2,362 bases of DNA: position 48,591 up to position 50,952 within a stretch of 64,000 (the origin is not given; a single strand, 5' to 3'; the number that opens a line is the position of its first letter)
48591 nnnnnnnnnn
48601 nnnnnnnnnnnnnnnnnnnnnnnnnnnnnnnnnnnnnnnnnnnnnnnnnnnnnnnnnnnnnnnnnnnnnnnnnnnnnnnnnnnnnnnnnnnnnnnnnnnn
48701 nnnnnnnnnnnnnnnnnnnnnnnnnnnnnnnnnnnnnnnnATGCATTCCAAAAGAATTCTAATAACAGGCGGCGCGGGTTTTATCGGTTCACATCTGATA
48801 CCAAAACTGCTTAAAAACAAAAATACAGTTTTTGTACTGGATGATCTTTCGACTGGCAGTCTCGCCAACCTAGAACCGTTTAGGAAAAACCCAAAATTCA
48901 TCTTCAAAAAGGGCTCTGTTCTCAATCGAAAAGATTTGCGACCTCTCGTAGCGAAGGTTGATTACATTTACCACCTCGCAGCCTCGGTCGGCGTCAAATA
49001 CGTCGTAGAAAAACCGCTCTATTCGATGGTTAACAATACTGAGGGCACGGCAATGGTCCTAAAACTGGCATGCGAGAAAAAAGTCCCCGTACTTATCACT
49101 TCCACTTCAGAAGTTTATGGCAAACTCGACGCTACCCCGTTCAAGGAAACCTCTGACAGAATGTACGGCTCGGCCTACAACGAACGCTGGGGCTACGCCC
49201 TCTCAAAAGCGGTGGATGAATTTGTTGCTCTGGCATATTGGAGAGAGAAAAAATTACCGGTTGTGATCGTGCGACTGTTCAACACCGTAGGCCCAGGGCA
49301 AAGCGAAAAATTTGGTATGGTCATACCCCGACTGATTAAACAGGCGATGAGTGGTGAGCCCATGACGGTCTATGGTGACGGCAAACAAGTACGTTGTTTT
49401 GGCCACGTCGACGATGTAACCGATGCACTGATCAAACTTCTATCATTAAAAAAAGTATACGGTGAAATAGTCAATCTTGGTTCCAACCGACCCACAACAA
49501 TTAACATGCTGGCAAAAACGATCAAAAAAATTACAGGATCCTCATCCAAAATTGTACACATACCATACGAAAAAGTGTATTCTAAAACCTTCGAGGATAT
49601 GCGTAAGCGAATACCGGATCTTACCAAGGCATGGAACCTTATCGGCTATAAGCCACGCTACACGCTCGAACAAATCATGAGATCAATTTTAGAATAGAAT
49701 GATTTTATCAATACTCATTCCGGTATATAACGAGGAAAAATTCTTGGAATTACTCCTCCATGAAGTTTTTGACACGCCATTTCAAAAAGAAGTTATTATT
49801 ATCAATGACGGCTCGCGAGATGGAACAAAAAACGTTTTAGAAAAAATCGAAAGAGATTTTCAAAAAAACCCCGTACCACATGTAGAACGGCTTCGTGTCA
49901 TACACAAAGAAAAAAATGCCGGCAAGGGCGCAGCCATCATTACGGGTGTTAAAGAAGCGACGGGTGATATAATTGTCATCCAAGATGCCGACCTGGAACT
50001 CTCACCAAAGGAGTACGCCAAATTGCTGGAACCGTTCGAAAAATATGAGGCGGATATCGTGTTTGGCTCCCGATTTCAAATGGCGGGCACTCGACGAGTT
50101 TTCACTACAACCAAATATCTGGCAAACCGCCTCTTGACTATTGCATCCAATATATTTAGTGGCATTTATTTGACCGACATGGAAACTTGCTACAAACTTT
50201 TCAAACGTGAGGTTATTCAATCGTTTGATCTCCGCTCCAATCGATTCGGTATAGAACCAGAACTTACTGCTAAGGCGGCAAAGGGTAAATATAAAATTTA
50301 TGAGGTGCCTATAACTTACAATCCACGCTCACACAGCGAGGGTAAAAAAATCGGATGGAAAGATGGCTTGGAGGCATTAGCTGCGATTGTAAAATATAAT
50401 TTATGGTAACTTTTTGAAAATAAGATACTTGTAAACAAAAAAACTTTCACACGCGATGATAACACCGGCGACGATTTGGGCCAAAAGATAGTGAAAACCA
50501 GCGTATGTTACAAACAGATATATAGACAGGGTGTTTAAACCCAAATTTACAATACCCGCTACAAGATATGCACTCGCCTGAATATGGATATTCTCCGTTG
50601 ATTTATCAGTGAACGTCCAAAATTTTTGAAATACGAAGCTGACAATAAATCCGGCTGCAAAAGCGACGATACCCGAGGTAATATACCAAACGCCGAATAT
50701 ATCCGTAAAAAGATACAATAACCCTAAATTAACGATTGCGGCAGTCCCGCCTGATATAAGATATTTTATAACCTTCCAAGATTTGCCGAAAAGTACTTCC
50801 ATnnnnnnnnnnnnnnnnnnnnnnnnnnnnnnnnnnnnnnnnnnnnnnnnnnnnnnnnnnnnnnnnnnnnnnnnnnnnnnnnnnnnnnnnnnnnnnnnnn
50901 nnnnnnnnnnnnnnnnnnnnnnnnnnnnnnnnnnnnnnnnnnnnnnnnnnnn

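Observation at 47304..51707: Arn-like lipid-linked pentose modification module: GT-C transferase, UXS-like decarboxylase, ArnC-like GT2, GtrA-like protein and a C-terminally truncated UGDH-like dehydrogenase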

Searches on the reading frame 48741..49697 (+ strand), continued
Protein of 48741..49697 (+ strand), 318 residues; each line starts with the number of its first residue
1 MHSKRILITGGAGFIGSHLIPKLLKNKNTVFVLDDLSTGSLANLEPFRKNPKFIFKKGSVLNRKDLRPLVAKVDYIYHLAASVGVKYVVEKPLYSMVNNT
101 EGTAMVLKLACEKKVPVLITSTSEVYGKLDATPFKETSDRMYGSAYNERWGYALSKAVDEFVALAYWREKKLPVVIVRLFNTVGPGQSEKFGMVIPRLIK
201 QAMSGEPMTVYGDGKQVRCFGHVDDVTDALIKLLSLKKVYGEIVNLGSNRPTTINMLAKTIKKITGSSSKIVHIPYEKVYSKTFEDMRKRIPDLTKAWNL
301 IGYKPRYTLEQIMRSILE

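Call 79: find_encoding_contigs(protein=P0391, flank=6000, max_places=1)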
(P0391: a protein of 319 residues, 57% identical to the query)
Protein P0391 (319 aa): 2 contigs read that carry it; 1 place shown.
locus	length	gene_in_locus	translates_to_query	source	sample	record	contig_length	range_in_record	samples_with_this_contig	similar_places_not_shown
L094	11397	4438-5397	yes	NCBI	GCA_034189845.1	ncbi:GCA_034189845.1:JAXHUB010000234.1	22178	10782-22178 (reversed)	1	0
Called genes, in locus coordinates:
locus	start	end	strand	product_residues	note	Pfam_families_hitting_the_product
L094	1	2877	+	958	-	PF17757:UvrB_inter, PF02559:CarD_TRCF_RID, PF00270:DEAD, PF04851:ResIII, PF00271:Helicase_C, PF03461:TRCF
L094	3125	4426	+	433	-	PF10531:SLBB, PF22461:SLBB_2, PF10531:SLBB (weak)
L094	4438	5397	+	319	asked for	PF01073:3Beta_HSD, PF01370:Epimerase, PF02719:Polysacc_synt_2, PF04321:RmlD_sub_bind, PF16363:GDP_Man_Dehyd, PF07993:NAD_binding_4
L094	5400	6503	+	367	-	PF00155:Aminotran_1_2, PF01041:DegT_DnrJ_EryC1, PF01053:Cys_Met_Meta_PP (weak), PF01212:Beta_elim_lyase, PF00266:Aminotran_5 (weak)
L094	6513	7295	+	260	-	PF01012:ETF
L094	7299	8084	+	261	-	PF01790:LGT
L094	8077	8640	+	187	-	-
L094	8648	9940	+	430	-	PF00206:Lyase_1, PF10397:ADSL_C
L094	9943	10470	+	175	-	-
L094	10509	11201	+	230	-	PF18912:DZR_2, PF00156:Pribosyltran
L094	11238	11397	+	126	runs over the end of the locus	-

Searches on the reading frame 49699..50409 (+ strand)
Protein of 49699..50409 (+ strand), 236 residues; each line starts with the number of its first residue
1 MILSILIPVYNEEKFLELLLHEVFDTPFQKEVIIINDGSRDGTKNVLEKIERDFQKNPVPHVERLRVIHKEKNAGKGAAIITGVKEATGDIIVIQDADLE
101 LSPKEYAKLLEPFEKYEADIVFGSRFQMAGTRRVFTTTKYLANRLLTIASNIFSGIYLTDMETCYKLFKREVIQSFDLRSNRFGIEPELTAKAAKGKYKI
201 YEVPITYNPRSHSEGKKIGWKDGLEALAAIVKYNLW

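Call 3: search_protein_families(library=pfam, proteins=[window:49699-50409:+], max_evalue=0.01)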
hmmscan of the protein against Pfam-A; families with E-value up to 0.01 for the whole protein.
window:49699-50409:+ (236 aa): 4 families
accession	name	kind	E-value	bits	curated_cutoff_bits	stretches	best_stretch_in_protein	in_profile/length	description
PF00535.33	Glycos_transf_2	-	2.3e-34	119.2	23.3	1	4-173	1-164/168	Glycosyl transferase family 2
PF13641.12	Glyco_tranf_2_3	-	3.3e-09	37.5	27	1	3-140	3-137/230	Glycosyltransferase like family 2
PF10111.15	Glyco_tranf_2_2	-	6.7e-05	22.9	27.3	1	4-111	1-104/276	Glycosyltransferase like family 2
PF13506.12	Glyco_transf_21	-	0.00063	19.7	21.7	1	60-129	1-71/174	Glycosyl transferase family 21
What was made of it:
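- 49699..50409 (+): Soluble GT2 (236 aa, DAD motif). It is the predicted polyprenyl-phosphate glycosyltransferase, lies 1 nt downstream of the SDR, and its 3' end overlaps the GtrA 3' end by 9 bp. Glycos_transf_2 2e-34 (call 3).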

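Call 4: search_protein_families(library=ncbifam, proteins=[window:49699-50409:+], max_evalue=0.01)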
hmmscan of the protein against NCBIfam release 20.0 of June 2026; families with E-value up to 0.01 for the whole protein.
window:49699-50409:+ (236 aa): 22 families
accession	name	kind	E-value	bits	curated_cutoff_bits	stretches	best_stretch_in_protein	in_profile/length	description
TIGR04182.1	glyco_TIGR04182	equivalog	7.8e-31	107.5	325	1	4-232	3-216/293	S-layer glycoprotein N-glycosyltransferase AglJ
NF047588.1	GlcsyltransPgfSStrep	equivalog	1.4e-18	67.2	500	1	1-176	1-167/308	glycosyltransferase PgfS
TIGR03937.1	PgaC_IcaA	equivalog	3.8e-17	62.3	422.3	1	3-115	47-152/407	poly-beta-1,6-N-acetyl-D-glucosamine synthase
NF058614.1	PPMAGASynPpgS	equivalog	1.2e-16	60.8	370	1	5-216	4-207/226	polyprenyl-phospho-N-acetylgalactosaminyl synthase PpgS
NF007482.0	PRK10073.1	equivalog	1e-15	57.6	423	1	3-121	8-118/334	glycosyltransferase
NF041875.1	EPS_EpsD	equivalog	1.4e-15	57.5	370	1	3-160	1-151/325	exopolysaccharide biosynthesis glycosyltransferase EpsD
NF007986.1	PRK10714.1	equivalog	7.2e-15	54.8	529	1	3-216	8-209/316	undecaprenyl-phosphate 4-deoxy-4-formamido-L-arabinose transferase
TIGR04283.1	glyco_like_mftF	equivalog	2.5e-14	53.4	182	1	3-143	1-126/221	TIGR04283 family arsenosugar biosynthesis glycosyltransferase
NF041391.1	DPhHxTase_Halo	equivalog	1.3e-13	50.5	375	1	9-231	3-206/213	dolichyl-phosphate hexose transferase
NF047683.1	TeichurnBiosyTuaG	equivalog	1.9e-10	40.9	400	1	3-122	8-120/252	teichuronic acid biosynthesis protein TuaG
NF010496.0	PRK13915.1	equivalog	9.8e-08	31.4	262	1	3-113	33-142/307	glucosyl-3-phosphoglycerate synthase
TIGR03965.1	mycofact_glyco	equivalog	9.8e-08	31.3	280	1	4-117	77-183/467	mycofactocin biosynthesis glycosyltransferase MftF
NF038302.1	EPS_HpsE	equivalog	5.4e-07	28.9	300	1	3-101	3-99/307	hormogonium polysaccharide biosynthesis glycosyltransferase HpsE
TIGR03111.1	glyc2_xrt_Gpos1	hypoth_equivalog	6.6e-07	28.5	363.95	1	4-117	52-160/439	TIGR03111 family XrtG-associated glycosyltransferase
TIGR04242.1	nodulat_NodC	equivalog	1.4e-06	27.6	550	1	5-115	52-158/395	chitooligosaccharide synthase NodC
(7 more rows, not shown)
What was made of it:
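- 49699..50409 (+): Full-length matches are AglJ 107 bits, PpgS, ArnC and Dol-P-hexose transferase (call 4).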

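Call 34: search_solved_structures(query=window:49699-50409:+, max_evalue=0.00001, show_alignments=2)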
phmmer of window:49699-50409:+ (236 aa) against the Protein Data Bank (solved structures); distinct sequences matched with E-value up to 0.00001: 14.
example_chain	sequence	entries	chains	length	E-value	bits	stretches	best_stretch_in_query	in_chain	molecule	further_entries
5mlz_A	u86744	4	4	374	2.3e-19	73.1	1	2-225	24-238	Dolichol monophosphate mannose synthase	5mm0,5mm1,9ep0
5eke_A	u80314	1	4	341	2.5e-10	43.6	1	3-135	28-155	Uncharacterized glycosyltransferase sll0501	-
5ekp_C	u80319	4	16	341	2.6e-10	43.5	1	3-135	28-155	Uncharacterized glycosyltransferase sll0501 | Glycosyltransferase sll0501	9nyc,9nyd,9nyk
9nye_A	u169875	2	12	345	2.7e-10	43.4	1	3-135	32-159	Glycosyltransferase sll0501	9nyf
3bcv_A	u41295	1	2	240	4.1e-10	42.8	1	3-132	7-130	Putative glycosyltransferase protein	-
9hwj_A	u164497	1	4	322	4.8e-10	42.6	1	3-175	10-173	Undecaprenyl-phosphate 4-deoxy-4-formamido-L-arabinose transferase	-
9bhc_C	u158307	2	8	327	5.4e-09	39.2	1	3-175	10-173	Undecaprenyl-phosphate 4-deoxy-4-formamido-L-arabinose transferase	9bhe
8vxh_A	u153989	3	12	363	7.1e-09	38.8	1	3-174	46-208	Undecaprenyl-phosphate 4-deoxy-4-formamido-L-arabinose transferase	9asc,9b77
6p61_A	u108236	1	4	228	1.1e-08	38.1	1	3-118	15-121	Glycosyltransferase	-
5hea_A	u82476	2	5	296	1.9e-08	37.4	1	2-175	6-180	Putative glycosyltransferase (GalT1)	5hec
2z87_A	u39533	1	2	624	6.9e-08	35.5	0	2-115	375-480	Chondroitin synthase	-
2z86_A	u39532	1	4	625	7e-08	35.5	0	2-115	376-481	Chondroitin synthase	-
6yv7_B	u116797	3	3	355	2.8e-07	33.6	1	4-99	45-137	Glycosyl transferase, family 2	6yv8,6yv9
6yv7_A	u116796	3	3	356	2.8e-07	33.6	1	4-99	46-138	Glycosyl transferase, family 2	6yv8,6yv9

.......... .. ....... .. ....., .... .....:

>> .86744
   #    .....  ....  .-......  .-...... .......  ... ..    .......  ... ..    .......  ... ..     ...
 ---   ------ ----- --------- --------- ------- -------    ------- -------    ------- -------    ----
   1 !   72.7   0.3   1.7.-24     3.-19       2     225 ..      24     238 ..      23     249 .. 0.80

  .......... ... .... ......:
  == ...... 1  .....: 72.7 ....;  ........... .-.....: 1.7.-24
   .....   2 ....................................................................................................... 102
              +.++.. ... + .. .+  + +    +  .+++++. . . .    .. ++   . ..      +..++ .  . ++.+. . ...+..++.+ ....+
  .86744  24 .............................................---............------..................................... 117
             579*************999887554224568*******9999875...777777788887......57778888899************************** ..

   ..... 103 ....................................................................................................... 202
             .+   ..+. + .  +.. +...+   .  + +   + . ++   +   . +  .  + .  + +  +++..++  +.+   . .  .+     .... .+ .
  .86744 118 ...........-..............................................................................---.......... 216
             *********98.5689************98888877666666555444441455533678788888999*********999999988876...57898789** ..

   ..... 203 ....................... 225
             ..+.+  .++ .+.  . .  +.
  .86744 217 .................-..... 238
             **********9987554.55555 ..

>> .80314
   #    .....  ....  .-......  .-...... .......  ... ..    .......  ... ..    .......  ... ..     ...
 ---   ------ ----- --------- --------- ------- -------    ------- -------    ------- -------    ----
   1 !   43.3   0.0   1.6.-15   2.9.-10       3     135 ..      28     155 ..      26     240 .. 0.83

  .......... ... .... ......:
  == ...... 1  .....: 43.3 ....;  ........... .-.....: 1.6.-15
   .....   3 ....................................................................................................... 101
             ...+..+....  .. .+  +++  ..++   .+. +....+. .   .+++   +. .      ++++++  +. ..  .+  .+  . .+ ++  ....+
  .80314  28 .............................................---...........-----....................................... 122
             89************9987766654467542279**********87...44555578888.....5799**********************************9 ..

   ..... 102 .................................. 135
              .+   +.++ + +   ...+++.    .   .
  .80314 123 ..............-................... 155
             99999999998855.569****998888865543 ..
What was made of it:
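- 49699..50409 (+): Best solved relatives are P. furiosus DPMS 5mlz at 73 bits, then GtrB and ArnC (call 34).
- On Gtr-type three-component extracytoplasmic glycosylation system: Best PDB relatives are DPMS 5mlz, GtrB 5ekp and ArnC 9hwj (call 34).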

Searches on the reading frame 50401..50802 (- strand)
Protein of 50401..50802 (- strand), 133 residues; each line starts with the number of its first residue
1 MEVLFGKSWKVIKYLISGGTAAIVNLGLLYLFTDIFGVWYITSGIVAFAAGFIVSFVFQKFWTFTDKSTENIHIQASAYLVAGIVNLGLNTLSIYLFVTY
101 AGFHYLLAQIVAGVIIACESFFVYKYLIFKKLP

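Call 3: search_protein_families(library=pfam, proteins=[window:50401-50802:-], max_evalue=0.01)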
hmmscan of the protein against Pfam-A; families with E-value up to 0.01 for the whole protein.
window:50401-50802:- (133 aa): 1 family
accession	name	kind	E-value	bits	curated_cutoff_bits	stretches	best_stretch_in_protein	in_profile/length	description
PF04138.20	GtrA_DPMS_TM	-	1e-22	80.9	26.1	1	13-129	1-117/117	GtrA/DPMS, transmembrane domain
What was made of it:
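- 50401..50802 (-): GtrA-family four-helix membrane protein (133 aa). It is a candidate flippase or membrane partner of the soluble GT2 and the GT-C, and is translationally coupled to the dehydrogenase. GtrA_DPMS_TM 1e-22 (call 3).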

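Call 4: search_protein_families(library=ncbifam, proteins=[window:50401-50802:-], max_evalue=0.01)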
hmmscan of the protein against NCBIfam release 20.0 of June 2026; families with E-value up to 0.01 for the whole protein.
window:50401-50802:- (133 aa): 0 families
